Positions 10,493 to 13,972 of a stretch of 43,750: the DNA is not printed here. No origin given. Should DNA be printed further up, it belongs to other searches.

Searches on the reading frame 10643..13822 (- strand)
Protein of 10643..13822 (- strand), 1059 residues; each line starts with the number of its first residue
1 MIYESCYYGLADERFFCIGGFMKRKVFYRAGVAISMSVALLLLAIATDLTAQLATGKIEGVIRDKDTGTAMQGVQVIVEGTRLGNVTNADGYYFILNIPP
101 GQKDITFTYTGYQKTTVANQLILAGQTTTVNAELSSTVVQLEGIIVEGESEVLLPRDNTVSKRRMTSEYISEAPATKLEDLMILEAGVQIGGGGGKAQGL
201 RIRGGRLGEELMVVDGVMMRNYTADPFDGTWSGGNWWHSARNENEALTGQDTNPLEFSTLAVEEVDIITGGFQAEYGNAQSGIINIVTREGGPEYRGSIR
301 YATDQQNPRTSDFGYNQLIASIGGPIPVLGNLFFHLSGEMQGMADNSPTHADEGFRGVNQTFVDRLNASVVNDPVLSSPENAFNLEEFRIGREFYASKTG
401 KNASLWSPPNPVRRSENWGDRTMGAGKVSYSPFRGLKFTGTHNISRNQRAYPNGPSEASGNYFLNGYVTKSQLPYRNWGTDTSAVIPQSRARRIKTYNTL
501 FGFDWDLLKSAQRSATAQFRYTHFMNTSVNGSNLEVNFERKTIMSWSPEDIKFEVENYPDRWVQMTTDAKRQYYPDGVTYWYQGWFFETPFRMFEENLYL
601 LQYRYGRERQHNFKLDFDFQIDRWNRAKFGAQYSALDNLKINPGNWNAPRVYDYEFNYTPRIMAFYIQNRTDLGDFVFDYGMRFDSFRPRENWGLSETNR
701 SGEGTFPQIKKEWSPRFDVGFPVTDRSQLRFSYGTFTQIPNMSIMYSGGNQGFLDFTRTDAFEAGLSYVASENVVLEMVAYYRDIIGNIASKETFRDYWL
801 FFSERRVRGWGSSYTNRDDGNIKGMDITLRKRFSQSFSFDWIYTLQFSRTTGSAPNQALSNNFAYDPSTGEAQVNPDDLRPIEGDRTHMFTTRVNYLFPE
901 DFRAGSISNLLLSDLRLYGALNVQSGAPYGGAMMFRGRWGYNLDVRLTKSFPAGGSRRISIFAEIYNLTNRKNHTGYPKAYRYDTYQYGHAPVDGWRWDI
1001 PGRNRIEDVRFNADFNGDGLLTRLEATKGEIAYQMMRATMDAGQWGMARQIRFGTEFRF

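Call 47: search_protein_families(library=pfam, proteins=[window:10643-13822:-], max_evalue=0.00001)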
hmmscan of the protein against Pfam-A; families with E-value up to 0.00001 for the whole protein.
window:10643-13822:- (1059 aa): 4 families
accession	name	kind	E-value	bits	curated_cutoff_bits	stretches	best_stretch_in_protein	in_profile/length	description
PF13715.12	CarbopepD_reg_2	-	5.3e-15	55.7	32.2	1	58-146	1-88/88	CarboxypepD_reg-like domain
PF13620.12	CarboxypepD_reg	-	1.8e-13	51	32.3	1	58-134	2-81/82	Carboxypeptidase regulatory-like domain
PF00593.30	TonB_dep_Rec_b-barrel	-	8.6e-10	39.5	27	1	468-968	38-436/436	TonB dependent receptor-like, beta-barrel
PF07715.20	Plug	-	1.8e-09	38.5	23.9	1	156-281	3-104/107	TonB-dependent Receptor Plug Domain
